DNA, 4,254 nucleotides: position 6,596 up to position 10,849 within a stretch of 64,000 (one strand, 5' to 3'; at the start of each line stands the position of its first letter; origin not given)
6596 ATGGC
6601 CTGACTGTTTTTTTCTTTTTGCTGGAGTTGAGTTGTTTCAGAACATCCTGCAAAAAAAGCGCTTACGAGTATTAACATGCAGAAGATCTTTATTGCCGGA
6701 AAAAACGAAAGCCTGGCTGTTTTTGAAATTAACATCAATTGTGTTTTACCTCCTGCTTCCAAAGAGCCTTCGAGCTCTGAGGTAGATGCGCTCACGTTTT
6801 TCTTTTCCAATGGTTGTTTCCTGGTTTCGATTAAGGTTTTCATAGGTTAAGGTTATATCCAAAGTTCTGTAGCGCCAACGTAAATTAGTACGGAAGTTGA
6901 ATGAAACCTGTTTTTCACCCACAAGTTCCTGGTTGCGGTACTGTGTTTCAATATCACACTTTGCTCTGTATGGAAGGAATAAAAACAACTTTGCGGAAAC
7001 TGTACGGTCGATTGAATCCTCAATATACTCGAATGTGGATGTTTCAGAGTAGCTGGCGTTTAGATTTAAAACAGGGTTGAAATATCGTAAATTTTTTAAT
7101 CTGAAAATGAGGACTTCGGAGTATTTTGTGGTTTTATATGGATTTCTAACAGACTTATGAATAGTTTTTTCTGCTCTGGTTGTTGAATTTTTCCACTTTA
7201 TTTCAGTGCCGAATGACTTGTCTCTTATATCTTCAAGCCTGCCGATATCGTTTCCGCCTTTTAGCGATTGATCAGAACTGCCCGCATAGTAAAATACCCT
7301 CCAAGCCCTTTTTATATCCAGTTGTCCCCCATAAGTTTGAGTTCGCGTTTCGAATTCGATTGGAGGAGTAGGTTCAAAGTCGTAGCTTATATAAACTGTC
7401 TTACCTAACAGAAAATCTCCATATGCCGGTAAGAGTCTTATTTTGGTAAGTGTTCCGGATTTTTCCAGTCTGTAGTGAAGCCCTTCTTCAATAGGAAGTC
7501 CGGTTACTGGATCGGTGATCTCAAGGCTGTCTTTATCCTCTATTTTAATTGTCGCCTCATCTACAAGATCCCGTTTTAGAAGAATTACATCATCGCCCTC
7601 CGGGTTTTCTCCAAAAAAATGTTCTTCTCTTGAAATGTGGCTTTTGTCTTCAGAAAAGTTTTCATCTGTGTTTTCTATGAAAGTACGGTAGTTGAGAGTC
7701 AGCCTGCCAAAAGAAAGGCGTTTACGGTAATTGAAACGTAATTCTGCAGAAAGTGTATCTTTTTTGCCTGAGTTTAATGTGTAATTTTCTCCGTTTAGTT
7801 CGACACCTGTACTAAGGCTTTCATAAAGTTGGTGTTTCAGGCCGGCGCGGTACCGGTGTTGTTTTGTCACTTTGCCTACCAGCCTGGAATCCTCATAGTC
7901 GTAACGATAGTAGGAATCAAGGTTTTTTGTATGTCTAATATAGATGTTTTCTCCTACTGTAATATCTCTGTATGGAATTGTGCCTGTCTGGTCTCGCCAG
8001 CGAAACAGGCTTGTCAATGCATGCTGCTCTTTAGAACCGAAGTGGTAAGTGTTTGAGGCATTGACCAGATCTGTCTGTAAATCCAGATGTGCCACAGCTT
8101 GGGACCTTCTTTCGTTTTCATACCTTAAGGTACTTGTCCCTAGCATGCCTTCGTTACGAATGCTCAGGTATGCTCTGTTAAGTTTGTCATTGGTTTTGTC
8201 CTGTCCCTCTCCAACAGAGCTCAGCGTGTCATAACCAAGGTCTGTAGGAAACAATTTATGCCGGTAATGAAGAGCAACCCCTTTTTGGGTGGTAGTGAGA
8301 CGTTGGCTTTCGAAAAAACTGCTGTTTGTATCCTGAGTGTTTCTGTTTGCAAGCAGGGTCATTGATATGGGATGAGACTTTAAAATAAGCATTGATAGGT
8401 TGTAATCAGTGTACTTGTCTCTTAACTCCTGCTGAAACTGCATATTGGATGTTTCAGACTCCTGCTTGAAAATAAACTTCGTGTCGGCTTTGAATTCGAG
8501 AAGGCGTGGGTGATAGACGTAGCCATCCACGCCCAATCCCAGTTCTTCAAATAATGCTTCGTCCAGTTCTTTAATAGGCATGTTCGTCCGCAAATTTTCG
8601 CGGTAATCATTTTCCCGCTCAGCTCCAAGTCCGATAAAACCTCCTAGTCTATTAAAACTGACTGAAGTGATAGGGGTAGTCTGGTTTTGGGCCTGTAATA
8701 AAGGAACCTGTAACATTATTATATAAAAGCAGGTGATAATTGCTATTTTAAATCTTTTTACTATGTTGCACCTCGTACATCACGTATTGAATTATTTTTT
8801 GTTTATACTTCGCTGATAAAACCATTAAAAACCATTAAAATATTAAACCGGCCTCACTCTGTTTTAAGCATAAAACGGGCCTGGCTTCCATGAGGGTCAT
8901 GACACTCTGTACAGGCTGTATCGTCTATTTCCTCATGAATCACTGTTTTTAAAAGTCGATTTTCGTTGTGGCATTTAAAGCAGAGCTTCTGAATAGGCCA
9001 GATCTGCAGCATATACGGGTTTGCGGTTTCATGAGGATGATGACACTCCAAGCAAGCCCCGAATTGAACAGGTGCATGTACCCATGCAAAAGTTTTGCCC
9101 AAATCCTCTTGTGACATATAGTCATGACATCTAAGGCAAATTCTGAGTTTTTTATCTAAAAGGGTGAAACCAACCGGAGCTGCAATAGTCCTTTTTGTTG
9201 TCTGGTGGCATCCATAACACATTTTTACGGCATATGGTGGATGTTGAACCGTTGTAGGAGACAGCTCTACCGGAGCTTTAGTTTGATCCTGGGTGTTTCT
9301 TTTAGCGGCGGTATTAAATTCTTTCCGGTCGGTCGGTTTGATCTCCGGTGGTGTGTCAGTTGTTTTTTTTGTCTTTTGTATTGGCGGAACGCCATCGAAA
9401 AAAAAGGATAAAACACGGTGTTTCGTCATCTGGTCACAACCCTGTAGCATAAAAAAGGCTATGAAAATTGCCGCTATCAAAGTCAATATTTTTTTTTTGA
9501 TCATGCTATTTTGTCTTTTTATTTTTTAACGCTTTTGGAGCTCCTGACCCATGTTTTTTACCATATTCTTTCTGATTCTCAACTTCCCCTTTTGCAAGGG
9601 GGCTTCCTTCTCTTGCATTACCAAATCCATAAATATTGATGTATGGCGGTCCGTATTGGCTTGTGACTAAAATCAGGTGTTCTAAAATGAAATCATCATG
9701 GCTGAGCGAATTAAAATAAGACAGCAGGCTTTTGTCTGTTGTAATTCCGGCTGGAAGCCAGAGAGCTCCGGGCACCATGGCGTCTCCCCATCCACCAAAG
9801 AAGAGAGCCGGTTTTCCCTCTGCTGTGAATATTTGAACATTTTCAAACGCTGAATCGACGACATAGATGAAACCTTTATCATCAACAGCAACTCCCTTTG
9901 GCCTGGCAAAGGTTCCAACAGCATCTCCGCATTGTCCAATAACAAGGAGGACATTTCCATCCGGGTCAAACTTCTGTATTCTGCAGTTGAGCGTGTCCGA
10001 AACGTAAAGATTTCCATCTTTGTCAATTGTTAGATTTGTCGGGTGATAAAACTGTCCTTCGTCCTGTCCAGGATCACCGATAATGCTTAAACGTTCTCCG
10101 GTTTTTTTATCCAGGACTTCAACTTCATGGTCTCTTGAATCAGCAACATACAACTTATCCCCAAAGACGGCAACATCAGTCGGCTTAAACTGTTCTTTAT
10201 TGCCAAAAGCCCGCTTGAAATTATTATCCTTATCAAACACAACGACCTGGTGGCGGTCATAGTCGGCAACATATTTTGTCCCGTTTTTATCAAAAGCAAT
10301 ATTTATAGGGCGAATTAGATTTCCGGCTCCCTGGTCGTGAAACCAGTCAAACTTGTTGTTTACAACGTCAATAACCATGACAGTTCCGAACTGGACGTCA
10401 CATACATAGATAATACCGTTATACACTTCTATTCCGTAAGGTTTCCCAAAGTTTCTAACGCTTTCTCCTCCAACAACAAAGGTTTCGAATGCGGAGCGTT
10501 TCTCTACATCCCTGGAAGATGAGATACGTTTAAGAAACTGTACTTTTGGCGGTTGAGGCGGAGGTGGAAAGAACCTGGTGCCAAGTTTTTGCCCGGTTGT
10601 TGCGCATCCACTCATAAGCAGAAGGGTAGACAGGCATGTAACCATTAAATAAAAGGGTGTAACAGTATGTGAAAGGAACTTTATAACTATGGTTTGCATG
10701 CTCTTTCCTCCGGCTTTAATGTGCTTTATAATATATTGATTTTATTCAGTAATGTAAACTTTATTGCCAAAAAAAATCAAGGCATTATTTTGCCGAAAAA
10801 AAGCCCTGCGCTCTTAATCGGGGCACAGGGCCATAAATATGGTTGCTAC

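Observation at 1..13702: Large minus-strand operon alternating multiheme cytochromes with NHL beta-propeller lipoproteins and a porin-like protein: candidate extracellular electron-transfer conduit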

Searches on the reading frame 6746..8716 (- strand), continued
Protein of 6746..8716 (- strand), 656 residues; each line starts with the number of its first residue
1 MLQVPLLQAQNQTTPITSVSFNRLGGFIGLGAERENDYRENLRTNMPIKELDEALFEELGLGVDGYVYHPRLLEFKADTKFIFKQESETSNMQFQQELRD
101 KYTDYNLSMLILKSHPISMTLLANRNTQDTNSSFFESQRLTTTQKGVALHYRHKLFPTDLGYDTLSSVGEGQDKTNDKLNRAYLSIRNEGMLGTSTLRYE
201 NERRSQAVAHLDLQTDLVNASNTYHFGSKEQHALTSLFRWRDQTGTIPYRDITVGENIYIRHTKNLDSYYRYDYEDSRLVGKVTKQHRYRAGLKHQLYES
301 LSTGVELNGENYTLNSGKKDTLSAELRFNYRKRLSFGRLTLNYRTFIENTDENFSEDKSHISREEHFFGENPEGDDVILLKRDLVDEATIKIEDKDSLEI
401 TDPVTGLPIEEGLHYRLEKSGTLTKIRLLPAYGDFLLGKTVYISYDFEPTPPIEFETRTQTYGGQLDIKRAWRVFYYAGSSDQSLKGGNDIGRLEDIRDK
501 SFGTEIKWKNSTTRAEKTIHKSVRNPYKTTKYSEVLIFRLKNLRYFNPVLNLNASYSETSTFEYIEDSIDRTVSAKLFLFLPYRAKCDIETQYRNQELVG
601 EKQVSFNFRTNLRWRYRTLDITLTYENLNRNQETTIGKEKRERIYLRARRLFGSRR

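Call 93: list_cluster_members(proteins=[P0001, P0162, P0002, P0164, P0007])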
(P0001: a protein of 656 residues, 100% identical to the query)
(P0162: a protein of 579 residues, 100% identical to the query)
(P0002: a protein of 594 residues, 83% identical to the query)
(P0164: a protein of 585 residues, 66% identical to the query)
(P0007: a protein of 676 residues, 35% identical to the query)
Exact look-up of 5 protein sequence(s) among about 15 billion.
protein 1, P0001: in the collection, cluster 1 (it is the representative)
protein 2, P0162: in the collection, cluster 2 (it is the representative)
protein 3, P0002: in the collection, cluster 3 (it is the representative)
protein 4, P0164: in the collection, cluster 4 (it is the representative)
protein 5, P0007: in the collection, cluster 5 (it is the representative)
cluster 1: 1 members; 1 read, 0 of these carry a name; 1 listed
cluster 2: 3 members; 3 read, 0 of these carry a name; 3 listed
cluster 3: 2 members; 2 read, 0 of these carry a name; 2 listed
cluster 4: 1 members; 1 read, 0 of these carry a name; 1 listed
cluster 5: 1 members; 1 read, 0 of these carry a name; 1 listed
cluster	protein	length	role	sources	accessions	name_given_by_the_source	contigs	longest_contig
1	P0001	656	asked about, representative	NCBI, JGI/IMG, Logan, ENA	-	-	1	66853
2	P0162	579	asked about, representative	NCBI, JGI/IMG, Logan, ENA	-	-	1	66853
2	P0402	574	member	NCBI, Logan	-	-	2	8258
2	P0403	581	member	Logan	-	-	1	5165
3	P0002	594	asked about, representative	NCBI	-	-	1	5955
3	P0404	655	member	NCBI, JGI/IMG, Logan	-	-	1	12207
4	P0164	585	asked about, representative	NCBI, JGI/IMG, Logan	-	-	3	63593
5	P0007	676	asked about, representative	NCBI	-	-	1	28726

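Call 111: fold_search(model_id=the predicted structure, library=pdb)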
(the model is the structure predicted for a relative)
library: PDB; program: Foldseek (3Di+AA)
matches with E <= 10: 793; with E <= 0.001: 231
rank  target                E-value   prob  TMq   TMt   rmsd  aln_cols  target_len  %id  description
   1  2hdf                  3.1e-08  1.00  0.31  0.34  15.4       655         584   10  Crystal structure of the Colicin I receptor Cir from E.coli (released 2007-05-08)
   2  9fw9_D                5.1e-08  1.00  0.32  0.31  20.1       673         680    8  Cryo-EM structure of the type 1 pilus assembly platform as part of the FimA-bound chaperone-usher pilus complex (FimDH (released 2025-06-04)
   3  9dhe                  6.7e-08  1.00  0.28  0.30  14.5       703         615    8  The crystal structure on the heme/hemoglobin transporter ChuA, in complex with heme (released 2025-05-21)
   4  9nn6_A                1.4e-07  1.00  0.26  0.27  19.4       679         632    9  E. coli Cir in Complex with the RBD of Microcin V (released 2025-09-24)
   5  3efm                  2.2e-07  1.00  0.26  0.29  15.7       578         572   10  Structure of the alcaligin outer membrane recepteur FauA from Bordetella pertussis (released 2009-03-31)
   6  6r2q_B                2.3e-07  1.00  0.39  0.40  15.3       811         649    9  Structure of the Mtr complex (released 2020-04-22)
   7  2hdi_A                3.8e-07  1.00  0.25  0.27  20.2       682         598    9  Crystal structure of the Colicin I receptor Cir from E.coli in complex with receptor binding domain of Colicin Ia. (released 2007-05-08)
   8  1nqe                  5.8e-07  1.00  0.27  0.31  17.0       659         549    8  OUTER MEMBRANE COBALAMIN TRANSPORTER (BTUB) FROM E. COLI (released 2003-04-29)
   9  9dis_B                5.8e-07  1.00  0.23  0.24  17.3       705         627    8  Cryo-EM structure of the heme/hemoglobin transporter ChuA, in complex with de novo designed binder H3 (released 2025-05-21)
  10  5t4y_C                6.9e-07  1.00  0.28  0.24  22.1       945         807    7  Crystal structure of BT1762-1763 (released 2016-12-14)
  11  9fy9_D                1.1e-06  1.00  0.30  0.29  20.7       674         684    9  Cryo-EM structure of the type 1 chaperone-usher pilus FimD-tip complex (FimDHGFC) - Conformer 1 (released 2025-06-04)
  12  4epa                  1.1e-06  1.00  0.26  0.27  19.8       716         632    8  The crystal structure of the ferric yersiniabactin uptake receptor FyuA from Yersinia pestis (released 2012-06-20)
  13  8aa0_A                1.1e-06  1.00  0.25  0.21  23.0       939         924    7  Levan utilisation machinery (utilisome) with levan fructo-oligosaccharides DP 8-12 (released 2023-06-07)
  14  3fhh                  1.1e-06  1.00  0.30  0.31  13.7       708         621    9  Crystal structure of the heme/hemoglobin outer membrane transporter ShuA from Shigella dysenteriae (released 2009-07-14)
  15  5fr8_A                1.1e-06  1.00  0.29  0.27  17.3       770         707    8  Crystal structure of the siderophore receptor PirA from Acinetobacter baumannii (released 2016-05-11)
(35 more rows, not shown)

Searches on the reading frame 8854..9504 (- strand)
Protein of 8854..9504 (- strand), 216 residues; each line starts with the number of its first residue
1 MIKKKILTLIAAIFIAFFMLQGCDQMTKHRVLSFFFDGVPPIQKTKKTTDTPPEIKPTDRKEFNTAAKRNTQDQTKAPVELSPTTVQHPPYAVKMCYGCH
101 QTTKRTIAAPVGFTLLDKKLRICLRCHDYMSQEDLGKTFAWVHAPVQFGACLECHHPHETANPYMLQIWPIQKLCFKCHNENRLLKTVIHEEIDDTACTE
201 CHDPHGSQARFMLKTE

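Call 8: search_protein_families(library=pfam, proteins=[window:8854-9504:-], max_evalue=0.01)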
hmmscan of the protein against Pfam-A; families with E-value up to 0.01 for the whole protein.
window:8854-9504:- (216 aa): 5 families
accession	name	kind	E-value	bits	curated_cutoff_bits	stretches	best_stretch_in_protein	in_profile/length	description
PF09699.15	Paired_CXXCH_1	-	8.7e-24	83.4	20.6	3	143-183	1-40/41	Doubled CXXCH motif (Paired_CXXCH_1)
PF14522.11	Cytochrome_C7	-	1.4e-06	28.5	24.8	1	143-203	8-67/67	Cytochrome c7 and related cytochrome c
PF02085.21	Cytochrom_CIII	-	1.6e-06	28.8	22.9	0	143-206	28-86/101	Class III cytochrome C family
PF14537.11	Cytochrom_c3_2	-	9.6e-06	26.4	25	1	95-180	8-79/79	Cytochrome c3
PF22678.1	Cytochrom_c_NrfB-like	-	0.00091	20.1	27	0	172-210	33-73/89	Cytochrome c-type protein NrfB-like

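Call 9: search_protein_families(library=ncbifam, proteins=[window:8854-9504:-], max_evalue=0.01)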
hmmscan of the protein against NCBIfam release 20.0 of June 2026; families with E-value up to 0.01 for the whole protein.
window:8854-9504:- (216 aa): 4 families
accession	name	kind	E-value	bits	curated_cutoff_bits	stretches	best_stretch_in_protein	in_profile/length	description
TIGR01905.1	paired_CXXCH_1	subfamily_domain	1.9e-23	82.1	25.2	3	143-182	1-39/41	doubled CXXCH domain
TIGR03508.1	decahem_SO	subfamily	2.9e-16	59.7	192.2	1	61-215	67-209/258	DmsE family decaheme c-type cytochrome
NF041028.1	decahem_GSU2203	exception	1.9e-11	43.7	325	1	95-214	127-241/317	GSU2203 family decaheme c-type cytochrome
TIGR03153.1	cytochr_NrfH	equivalog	0.00012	22.2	134.2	0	173-215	29-72/138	cytochrome c nitrite reductase small subunit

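Call 57: search_solved_structures(query=window:8854-9504:-, max_evalue=1)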
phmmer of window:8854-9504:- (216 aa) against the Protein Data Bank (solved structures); distinct sequences matched with E-value up to 1: 11.
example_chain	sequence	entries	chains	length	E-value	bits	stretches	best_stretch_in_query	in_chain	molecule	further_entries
6r2q_A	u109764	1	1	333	1.9e-09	40.8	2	119-215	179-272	Cystathionine beta-synthase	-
6e9k_A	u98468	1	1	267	0.021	17.7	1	70-114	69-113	Bovine ultralong antibody BOV-5 heavy chain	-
6e9u_A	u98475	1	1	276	0.1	15.5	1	70-130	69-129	Bovine ultralong antibody BOV-7 heavy chain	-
1hxq_A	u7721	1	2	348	0.11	15.4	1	133-191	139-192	HEXOSE-1-PHOSPHATE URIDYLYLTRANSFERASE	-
1hxp_A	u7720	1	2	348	0.11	15.4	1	133-191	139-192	HEXOSE-1-PHOSPHATE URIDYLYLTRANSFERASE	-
6e9h_A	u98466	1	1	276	0.13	15.2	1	70-114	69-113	Bovine ultralong antibody BOV-3 heavy chain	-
1gup_A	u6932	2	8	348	0.16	14.9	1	133-191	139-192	GALACTOSE-1-PHOSPHATE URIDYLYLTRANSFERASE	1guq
28pb_A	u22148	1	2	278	0.2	14.6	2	91-187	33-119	Cytochrome c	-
3ouq_A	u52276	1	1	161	0.28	14.1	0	141-183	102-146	Cytochrome c family protein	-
8vbq_H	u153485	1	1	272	0.32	13.9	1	71-114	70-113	Bovine Fab Bess7 heavy chain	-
7tfs_A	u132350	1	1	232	0.49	13.3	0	151-180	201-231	Cytochrome c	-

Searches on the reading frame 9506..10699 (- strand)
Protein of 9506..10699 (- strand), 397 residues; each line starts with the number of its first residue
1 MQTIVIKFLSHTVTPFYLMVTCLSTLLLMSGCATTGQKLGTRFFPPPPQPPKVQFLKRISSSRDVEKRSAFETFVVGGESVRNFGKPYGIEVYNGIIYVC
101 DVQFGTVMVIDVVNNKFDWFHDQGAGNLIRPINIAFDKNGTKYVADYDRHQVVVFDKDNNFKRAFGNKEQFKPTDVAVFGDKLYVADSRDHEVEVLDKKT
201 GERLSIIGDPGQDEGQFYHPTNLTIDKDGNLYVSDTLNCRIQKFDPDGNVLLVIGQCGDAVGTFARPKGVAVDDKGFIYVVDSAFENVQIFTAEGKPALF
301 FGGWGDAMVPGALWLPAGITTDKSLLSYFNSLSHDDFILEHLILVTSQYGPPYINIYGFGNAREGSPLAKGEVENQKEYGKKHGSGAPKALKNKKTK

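Call 8: search_protein_families(library=pfam, proteins=[window:9506-10699:-], max_evalue=0.01)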
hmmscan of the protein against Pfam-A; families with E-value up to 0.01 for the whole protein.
window:9506-10699:- (397 aa): 5 families
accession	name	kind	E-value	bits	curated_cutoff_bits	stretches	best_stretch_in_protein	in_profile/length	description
PF01436.27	NHL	-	1.3e-23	82.2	20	3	217-244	1-28/28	NHL repeat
PF06739.17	SBBP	-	1.1e-07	32.1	20.5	0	267-281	15-29/38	Beta-propeller repeat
PF25021.1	TEN_NHL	-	8.7e-07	28.7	27.1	0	257-284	130-161/357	Teneurin NHL domain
PF17170.10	DUF5128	-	7.9e-06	25.7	22.9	1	175-247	48-120/321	6-bladed beta-propeller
PF08450.18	SGL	-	1.6e-05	25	26.3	0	180-252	145-218/246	SMP-30/Gluconolactonase/LRE-like region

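Call 9: search_protein_families(library=ncbifam, proteins=[window:9506-10699:-], max_evalue=0.01)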
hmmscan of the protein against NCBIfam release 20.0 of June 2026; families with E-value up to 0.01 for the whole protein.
window:9506-10699:- (397 aa): 6 families
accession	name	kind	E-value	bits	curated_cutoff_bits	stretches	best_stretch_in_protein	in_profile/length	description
NF035926.1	scyF_NHL_VPEP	equivalog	9.4e-36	123.7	350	2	181-302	163-284/376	scytonemin biosynthesis PEP-CTERM protein ScyF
NF033206.1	ScyE_fam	subfamily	1.5e-08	34.6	80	1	217-285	252-322/333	ScyD/ScyE family protein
NF047780.1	LIC12708_fam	subfamily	1.7e-06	27.2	150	1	138-252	65-154/391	LIC_12708 family protein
NF053768.1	CIS12_fam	equivalog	6.8e-06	25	860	1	82-287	85-290/715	CIS12 family contractile injection system protein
TIGR02276.1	beta_rpt_yvtn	repeat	7.5e-06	25.8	27.85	0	180-203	3-26/42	beta-propeller repeat protein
TIGR02604.1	Piru_Ver_Nterm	subfamily_domain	0.0016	17.9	122.2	0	217-241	320-344/367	PVC-type heme-binding CxxCH protein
